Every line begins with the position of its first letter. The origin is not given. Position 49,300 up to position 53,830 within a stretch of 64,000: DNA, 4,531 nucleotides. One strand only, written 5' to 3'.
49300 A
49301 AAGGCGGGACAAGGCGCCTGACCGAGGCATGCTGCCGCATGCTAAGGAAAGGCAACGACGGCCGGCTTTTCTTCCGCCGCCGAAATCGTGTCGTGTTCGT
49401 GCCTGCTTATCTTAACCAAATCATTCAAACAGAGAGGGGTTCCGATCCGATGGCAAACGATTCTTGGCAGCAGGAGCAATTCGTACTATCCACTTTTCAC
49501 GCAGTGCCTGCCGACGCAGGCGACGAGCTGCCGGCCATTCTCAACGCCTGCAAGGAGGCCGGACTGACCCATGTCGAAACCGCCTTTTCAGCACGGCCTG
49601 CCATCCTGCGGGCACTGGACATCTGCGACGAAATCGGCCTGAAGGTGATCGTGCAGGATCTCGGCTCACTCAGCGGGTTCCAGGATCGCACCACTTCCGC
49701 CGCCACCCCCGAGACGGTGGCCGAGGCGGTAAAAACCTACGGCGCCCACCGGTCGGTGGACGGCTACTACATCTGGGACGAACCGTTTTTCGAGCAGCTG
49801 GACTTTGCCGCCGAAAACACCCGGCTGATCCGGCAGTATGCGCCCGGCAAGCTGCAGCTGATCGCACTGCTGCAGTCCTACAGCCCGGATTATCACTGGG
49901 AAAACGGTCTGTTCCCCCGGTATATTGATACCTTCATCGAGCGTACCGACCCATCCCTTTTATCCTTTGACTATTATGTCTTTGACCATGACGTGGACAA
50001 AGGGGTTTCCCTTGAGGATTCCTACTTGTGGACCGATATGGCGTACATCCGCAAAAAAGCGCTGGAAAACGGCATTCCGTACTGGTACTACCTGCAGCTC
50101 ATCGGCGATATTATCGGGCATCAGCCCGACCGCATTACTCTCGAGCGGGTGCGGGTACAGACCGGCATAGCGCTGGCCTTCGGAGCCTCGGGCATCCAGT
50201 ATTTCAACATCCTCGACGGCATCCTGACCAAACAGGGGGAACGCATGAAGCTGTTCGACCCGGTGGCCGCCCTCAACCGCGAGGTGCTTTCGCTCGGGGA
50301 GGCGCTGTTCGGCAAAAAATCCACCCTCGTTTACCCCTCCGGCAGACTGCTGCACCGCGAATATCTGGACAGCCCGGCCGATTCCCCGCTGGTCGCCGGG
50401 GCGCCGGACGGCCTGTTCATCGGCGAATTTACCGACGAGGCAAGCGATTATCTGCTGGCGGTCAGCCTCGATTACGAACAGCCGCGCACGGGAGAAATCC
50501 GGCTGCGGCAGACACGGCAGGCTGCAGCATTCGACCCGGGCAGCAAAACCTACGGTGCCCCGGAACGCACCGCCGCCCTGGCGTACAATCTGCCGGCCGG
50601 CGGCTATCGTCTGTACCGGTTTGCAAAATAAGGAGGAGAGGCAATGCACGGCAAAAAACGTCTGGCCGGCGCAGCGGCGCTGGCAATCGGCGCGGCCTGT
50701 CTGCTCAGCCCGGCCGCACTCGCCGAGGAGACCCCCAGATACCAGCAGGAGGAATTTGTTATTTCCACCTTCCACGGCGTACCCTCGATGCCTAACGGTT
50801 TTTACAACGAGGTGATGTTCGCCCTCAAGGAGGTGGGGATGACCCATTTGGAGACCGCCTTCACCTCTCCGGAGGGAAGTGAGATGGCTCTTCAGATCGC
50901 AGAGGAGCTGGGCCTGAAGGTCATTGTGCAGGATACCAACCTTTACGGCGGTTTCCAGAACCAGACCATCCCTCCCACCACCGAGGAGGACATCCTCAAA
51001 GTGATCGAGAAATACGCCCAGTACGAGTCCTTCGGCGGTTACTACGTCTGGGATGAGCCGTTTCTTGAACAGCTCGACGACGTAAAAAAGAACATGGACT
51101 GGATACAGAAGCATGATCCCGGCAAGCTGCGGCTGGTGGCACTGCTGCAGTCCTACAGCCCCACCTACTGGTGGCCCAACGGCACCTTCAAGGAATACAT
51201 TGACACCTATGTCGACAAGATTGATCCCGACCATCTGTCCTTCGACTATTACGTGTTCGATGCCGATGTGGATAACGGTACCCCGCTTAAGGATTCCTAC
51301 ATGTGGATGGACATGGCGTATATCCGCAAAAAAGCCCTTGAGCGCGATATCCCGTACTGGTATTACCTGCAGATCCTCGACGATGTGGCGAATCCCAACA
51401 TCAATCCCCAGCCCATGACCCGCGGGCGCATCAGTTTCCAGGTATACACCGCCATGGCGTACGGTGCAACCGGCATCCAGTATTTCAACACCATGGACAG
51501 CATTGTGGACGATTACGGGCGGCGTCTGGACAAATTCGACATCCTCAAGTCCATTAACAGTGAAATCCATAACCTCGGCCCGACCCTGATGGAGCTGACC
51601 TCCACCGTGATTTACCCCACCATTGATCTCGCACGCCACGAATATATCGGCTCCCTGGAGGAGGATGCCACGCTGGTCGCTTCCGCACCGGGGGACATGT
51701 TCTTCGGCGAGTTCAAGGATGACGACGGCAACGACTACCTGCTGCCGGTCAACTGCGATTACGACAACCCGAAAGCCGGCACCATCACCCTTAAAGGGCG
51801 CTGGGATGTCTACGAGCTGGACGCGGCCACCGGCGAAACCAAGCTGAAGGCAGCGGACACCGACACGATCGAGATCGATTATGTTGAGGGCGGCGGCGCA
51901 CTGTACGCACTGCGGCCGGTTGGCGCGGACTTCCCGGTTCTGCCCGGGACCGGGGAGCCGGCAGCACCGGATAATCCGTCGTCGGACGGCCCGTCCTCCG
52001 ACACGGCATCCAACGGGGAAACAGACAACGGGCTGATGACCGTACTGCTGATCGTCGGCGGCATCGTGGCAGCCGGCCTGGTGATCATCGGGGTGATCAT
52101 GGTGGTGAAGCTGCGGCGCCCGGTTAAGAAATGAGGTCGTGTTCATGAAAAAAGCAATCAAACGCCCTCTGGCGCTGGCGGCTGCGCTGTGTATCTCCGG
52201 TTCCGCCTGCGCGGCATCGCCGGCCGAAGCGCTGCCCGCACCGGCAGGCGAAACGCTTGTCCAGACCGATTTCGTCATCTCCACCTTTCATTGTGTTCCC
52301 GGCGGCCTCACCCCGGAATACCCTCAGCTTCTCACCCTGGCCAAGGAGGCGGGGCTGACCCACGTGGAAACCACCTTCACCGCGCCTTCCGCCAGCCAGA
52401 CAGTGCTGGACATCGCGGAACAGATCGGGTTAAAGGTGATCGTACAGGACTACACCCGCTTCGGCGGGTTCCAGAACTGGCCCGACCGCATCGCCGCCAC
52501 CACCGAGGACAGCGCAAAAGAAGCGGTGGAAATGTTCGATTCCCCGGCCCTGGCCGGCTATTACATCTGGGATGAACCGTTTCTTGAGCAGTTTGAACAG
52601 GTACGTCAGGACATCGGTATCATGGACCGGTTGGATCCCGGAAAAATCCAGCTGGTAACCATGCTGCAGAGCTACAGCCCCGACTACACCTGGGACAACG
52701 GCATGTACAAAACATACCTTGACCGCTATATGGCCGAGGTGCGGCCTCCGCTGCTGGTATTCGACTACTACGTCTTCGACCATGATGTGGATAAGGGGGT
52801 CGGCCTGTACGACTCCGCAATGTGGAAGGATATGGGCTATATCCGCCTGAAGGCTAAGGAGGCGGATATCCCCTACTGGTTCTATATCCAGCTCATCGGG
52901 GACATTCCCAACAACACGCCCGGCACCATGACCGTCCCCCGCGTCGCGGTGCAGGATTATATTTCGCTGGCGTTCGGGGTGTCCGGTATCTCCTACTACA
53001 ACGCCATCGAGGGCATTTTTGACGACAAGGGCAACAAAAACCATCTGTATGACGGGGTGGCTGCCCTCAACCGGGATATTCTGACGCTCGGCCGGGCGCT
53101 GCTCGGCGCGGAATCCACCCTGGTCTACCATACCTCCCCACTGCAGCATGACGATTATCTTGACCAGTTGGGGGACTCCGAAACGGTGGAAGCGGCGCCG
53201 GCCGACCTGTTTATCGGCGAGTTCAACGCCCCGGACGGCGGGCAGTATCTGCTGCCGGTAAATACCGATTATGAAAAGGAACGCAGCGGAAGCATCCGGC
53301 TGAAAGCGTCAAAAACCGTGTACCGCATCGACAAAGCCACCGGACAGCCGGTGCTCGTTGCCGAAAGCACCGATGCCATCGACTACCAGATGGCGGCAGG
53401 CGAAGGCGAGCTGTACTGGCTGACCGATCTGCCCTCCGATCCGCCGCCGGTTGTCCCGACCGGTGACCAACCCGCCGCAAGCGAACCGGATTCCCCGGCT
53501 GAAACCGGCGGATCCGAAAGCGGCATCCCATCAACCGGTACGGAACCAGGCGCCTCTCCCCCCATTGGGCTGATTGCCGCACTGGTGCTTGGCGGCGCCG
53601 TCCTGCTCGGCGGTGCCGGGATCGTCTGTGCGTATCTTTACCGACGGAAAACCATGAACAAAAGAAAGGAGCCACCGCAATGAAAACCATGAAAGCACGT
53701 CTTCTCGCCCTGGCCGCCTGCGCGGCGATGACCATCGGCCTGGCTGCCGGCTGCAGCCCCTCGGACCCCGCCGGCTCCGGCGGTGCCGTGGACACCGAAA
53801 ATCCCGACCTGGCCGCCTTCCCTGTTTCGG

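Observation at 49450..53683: Tandem triplication of an uncharacterised GH42-like TIM-barrel family that appears to lack the canonical nucleophile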

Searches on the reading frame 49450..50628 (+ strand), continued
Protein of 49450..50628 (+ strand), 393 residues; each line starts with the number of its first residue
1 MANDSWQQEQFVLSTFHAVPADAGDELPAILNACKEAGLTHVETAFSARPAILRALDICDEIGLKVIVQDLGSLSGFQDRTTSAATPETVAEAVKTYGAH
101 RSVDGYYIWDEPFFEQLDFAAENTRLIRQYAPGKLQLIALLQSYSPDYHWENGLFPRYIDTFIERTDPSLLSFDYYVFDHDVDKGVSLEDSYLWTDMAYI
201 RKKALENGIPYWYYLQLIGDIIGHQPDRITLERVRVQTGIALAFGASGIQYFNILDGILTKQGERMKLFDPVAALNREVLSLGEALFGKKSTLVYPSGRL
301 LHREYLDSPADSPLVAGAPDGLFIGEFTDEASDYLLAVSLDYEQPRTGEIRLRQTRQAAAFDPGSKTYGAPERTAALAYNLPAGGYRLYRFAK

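Call 89: search_protein_families(library=pfam, proteins=[P0042, P0048, P0050, P0056, P0074, P0100, P0114, P0121, P0122, P0131], max_evalue=0.001)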
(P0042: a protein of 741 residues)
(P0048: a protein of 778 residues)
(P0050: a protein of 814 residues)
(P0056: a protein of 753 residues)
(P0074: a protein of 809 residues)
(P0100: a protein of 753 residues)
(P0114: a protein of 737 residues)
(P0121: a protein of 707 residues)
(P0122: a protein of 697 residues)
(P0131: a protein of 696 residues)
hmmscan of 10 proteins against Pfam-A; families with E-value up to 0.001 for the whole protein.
P0042 (741 aa): 1 family
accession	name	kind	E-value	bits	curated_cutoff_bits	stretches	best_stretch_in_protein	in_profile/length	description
PF07603.17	Lcl_C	-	4.5e-07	30.6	34.9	1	230-324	26-117/117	Lcl C-terminal domain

P0048 (778 aa): 0 families

P0050 (814 aa): 1 family
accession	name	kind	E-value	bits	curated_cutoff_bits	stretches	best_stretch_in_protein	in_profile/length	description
PF03425.19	CBM_11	-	7e-07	29.9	27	0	463-598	5-138/182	Carbohydrate binding domain (family 11)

P0056 (753 aa): 3 families
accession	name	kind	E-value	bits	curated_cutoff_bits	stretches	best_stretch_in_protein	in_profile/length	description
PF00395.25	SLH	-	9.3e-42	141.2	20.8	3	578-620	1-44/44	S-layer homology domain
PF00041.27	fn3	-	1e-10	42.1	25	1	455-532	2-80/84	Fibronectin type III domain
PF25059.1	FN3_DSCAM-DSCAML_C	-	8.9e-06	26.4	39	1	499-549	41-89/89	DSCAM/DSCAML C-terminal Fn3-like domain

P0074 (809 aa): 0 families

P0100 (753 aa): 1 family
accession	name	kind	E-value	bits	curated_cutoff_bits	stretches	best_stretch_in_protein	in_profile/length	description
PF21785.3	Bflower_2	-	1.8e-05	24.9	38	1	49-117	27-90/112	5-fold beta-flower protein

P0114 (737 aa): 1 family
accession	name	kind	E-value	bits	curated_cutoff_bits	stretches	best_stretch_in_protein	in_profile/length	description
PF22925.3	TS_C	-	0.00067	19.8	27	0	234-265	123-154/202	Trans-sialidase, C-terminal domain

P0121 (707 aa): 0 families

P0122 (697 aa): 1 family
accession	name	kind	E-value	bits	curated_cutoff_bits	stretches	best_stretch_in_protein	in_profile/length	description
PF04892.17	VanZ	-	2.6e-06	28.5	30.1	1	110-181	60-124/126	VanZ like family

P0131 (696 aa): 1 family
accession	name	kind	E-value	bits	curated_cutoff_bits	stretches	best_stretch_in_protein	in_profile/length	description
PF04892.17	VanZ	-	9.3e-07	30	30.1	1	106-176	59-122/126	VanZ like family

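Call 90: search_protein_families(library=pfam, proteins=[P0043, P0134, P0140, P0141, P0165, P0152, P0124, P0135, P0085, P0057], max_evalue=0.001)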
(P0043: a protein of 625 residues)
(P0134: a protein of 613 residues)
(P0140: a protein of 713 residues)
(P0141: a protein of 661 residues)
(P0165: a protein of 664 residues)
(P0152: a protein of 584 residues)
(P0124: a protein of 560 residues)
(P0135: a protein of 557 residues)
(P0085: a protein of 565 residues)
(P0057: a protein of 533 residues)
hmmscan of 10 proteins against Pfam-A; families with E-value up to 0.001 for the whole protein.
P0043 (625 aa): 0 families

P0134 (613 aa): 1 family
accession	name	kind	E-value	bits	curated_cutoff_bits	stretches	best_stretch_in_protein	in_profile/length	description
PF01520.23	Amidase_3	-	5.8e-17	62.7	27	1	445-606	18-173/174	N-acetylmuramoyl-L-alanine amidase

P0140 (713 aa): 0 families

P0141 (661 aa): 5 families
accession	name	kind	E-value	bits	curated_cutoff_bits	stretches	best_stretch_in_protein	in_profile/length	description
PF08281.18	Sigma70_r4_2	-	5.7e-10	39.1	25.7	1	125-173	5-53/54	Sigma-70, region 4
PF04545.22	Sigma70_r4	-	5.6e-07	29.4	24.1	1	127-175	1-49/50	Sigma-70, region 4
PF07638.17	Sigma70_ECF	-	4.8e-06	27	21.1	1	10-178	5-179/185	ECF sigma factor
PF13384.12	HTH_23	-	5.3e-05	23.4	24.6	1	134-168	5-39/50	Homeodomain-like domain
PF04542.20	Sigma70_r2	-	0.00023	21.3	24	1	27-64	1-38/71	Sigma-70 region 2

P0165 (664 aa): 3 families
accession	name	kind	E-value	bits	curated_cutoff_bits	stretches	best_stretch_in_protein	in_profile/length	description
PF00754.31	F5_F8_type_C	-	2.5e-07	31.3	28.2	1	419-558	4-125/127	F5/8 type C domain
PF18962.6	Por_Secre_tail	-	0.0001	23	27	1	589-659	3-72/75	Secretion system C-terminal sorting domain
PF22633.2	F5_F8_type_C_2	-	0.00027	21.9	27.8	1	452-544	13-91/91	NedA-like, galactose-binding domain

P0152 (584 aa): 0 families

P0124 (560 aa): 0 families

P0135 (557 aa): 0 families

P0085 (565 aa): 0 families

P0057 (533 aa): 0 families

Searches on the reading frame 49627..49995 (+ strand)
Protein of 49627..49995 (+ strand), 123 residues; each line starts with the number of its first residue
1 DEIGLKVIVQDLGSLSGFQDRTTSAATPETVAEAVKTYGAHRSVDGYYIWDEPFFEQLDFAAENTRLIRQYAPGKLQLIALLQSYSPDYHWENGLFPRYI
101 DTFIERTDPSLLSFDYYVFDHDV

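Call 47: search_solved_structures(query=A5, max_evalue=10, show_alignments=5)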
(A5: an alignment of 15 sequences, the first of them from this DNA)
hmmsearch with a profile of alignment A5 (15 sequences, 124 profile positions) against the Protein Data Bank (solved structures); distinct sequences matched with E-value up to 10: 24.
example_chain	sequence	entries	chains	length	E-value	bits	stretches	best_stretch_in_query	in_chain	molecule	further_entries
8k2h_B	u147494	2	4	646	0.011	19.1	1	34-81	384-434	Oligosaccharide/Monosaccharide-releasing beta-N-acetylhexosaminidase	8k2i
5tw1_F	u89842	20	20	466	0.1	16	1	27-79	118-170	RNA polymerase sigma factor SigA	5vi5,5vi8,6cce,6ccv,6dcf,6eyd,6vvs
5uh5_F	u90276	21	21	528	0.15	15.4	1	33-79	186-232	RNA polymerase sigma factor SigA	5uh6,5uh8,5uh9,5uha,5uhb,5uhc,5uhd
7kif_F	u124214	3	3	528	0.15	15.4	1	33-79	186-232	RNA polymerase sigma factor SigA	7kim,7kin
6bzo_F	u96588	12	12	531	0.15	15.4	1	33-79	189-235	RNA polymerase sigma factor SigA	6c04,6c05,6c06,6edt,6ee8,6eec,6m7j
9e7v_F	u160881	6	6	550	0.15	15.4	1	33-79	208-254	RNA polymerase sigma factor SigA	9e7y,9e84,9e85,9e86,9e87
1x0r_A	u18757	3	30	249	0.28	14.5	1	28-79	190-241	Probable peroxiredoxin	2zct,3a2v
2e2g_A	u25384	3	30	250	0.29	14.5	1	28-79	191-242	Probable peroxiredoxin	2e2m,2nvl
6tdu_AM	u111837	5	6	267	0.39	14.1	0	33-76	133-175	oligomycin sensitivity conferring protein (OSCP) | oligomycin sensitivity conferrring protein (OSCP)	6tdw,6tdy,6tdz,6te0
5xbs_A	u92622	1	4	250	0.4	14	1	28-79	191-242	Peroxiredoxin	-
6krr_A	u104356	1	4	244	0.4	14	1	28-79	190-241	Peroxiredoxin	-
4lx4_A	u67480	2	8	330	0.44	13.9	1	22-93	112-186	Endoglucanase(Endo-1,4-beta-glucanase)protein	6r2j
8uwt_A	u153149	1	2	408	0.76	13.1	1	26-100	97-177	Possible beta-xylosidase diverged, family 5/39 of glycosyl hydrolases and alpha-amylase C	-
6krm_A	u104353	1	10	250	0.76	13.1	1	28-79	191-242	Peroxiredoxin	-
6krk_A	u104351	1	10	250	0.76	13.1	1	28-79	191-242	Peroxiredoxin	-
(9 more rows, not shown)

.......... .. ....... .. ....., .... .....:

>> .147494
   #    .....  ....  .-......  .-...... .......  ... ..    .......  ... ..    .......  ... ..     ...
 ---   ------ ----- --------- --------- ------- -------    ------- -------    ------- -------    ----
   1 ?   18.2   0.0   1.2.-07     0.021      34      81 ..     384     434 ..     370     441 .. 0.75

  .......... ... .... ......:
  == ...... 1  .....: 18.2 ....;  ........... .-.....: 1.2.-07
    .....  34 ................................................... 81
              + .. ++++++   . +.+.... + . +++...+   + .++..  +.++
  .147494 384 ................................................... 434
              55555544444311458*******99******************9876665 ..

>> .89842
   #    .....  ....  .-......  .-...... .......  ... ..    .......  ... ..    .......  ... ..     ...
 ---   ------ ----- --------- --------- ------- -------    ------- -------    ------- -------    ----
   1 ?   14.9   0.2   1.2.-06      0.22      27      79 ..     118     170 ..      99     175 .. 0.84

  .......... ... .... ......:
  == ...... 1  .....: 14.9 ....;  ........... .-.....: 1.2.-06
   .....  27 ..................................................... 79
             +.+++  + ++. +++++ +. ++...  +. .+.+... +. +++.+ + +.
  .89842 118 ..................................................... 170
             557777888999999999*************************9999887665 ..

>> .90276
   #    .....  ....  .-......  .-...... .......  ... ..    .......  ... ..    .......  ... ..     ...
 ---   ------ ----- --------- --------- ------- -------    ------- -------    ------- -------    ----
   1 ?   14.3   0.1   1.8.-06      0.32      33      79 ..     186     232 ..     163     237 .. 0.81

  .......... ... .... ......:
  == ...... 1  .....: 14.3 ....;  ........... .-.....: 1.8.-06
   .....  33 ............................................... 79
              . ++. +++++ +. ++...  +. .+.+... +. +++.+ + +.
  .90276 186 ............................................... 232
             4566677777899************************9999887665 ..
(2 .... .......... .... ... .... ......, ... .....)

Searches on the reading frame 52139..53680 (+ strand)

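Call 4: search_protein_families(library=pfam, proteins=[window:52139-53680:+], max_evalue=1)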
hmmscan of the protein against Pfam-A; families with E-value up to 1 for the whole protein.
window:52139-53680:+ (514 aa): 0 families

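Call 6: search_protein_families(library=ncbifam, proteins=[window:52139-53680:+], max_evalue=1)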
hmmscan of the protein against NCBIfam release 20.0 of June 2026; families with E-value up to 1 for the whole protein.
window:52139-53680:+ (514 aa): 1 family
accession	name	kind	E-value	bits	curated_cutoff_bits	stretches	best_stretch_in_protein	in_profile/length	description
NF033158.1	Myrrcad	domain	0.048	13.2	33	1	473-504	2-32/36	MyrrCad domain-containing protein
